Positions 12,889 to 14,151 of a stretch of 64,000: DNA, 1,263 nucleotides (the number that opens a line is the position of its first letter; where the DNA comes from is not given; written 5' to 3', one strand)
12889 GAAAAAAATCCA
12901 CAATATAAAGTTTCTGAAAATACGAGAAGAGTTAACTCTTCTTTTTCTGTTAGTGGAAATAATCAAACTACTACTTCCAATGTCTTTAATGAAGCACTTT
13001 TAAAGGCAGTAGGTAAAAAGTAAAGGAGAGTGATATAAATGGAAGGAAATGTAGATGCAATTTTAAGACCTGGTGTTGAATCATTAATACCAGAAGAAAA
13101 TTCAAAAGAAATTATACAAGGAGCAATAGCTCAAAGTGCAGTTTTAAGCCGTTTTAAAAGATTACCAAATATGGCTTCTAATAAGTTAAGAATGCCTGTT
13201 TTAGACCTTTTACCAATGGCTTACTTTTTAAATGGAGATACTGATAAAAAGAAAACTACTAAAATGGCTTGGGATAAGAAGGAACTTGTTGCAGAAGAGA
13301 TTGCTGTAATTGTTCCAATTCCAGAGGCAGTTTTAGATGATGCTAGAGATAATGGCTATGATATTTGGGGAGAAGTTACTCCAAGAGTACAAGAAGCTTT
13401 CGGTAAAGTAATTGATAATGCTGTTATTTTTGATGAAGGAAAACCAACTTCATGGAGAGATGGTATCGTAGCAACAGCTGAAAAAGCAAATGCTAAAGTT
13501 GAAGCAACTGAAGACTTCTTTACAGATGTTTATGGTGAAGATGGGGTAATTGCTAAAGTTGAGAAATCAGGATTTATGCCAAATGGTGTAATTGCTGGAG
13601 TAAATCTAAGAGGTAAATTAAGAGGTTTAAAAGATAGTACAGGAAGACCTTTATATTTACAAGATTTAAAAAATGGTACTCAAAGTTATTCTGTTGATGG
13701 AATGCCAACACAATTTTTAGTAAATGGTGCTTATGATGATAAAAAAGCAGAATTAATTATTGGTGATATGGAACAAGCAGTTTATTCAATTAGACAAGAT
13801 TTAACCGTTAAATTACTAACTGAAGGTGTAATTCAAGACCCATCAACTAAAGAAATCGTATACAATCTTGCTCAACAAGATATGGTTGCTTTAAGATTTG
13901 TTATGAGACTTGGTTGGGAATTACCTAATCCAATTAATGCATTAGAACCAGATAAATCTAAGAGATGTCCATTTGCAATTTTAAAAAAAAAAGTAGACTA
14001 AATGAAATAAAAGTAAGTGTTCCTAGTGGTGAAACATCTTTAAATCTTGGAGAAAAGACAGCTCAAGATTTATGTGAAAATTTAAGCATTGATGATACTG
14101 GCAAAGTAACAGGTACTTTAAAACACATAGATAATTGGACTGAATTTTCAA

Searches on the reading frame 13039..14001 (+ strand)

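Call 91: search_protein_families(library=phrogs, proteins=[window:13039-14001:+], max_evalue=0.00001)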
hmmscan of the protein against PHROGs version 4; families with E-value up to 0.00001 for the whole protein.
window:13039-14001:+ (320 aa): 1 family
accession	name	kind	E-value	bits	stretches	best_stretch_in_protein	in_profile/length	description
phrog_10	-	head and packaging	2.5e-46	160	1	12-306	364-628/752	major head protein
